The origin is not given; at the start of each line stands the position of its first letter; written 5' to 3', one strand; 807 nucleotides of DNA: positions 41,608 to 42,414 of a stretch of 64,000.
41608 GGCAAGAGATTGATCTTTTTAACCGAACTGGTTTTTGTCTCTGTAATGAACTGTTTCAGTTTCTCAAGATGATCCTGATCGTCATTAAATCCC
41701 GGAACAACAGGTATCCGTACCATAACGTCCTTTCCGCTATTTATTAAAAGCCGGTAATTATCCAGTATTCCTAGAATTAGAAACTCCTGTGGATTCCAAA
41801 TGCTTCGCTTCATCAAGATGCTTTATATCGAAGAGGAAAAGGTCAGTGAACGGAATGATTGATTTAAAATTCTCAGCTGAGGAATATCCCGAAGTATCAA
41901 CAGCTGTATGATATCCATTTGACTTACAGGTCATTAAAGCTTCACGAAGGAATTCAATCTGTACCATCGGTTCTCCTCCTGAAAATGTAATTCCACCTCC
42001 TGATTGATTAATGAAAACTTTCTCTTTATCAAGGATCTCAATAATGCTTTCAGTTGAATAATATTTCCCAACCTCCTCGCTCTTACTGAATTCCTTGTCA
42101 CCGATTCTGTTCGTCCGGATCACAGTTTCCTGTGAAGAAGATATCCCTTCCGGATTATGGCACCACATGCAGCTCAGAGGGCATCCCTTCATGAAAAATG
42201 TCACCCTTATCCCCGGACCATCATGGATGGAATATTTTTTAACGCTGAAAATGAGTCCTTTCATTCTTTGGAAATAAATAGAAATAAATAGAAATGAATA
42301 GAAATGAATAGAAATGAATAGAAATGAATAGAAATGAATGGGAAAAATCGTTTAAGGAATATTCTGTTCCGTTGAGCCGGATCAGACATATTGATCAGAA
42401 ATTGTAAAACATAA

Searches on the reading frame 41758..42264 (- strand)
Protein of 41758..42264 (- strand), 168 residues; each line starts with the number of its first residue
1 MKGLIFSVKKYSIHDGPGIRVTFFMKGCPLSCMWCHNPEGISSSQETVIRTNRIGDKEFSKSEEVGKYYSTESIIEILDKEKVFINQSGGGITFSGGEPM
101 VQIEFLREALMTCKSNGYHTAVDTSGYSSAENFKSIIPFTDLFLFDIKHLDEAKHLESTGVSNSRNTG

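Call 40: search_protein_families(library=pfam, proteins=[window:41758-42264:-], max_evalue=0.00001)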
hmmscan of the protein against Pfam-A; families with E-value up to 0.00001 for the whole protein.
window:41758-42264:- (168 aa): 2 families
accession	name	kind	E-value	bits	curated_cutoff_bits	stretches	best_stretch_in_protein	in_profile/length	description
PF13353.11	Fer4_12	-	4.7e-14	53.3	22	1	15-148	2-116/137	4Fe-4S single cluster domain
PF04055.27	Radical_SAM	-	2.2e-13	51.2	29.5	1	24-159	3-120/166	Radical SAM superfamily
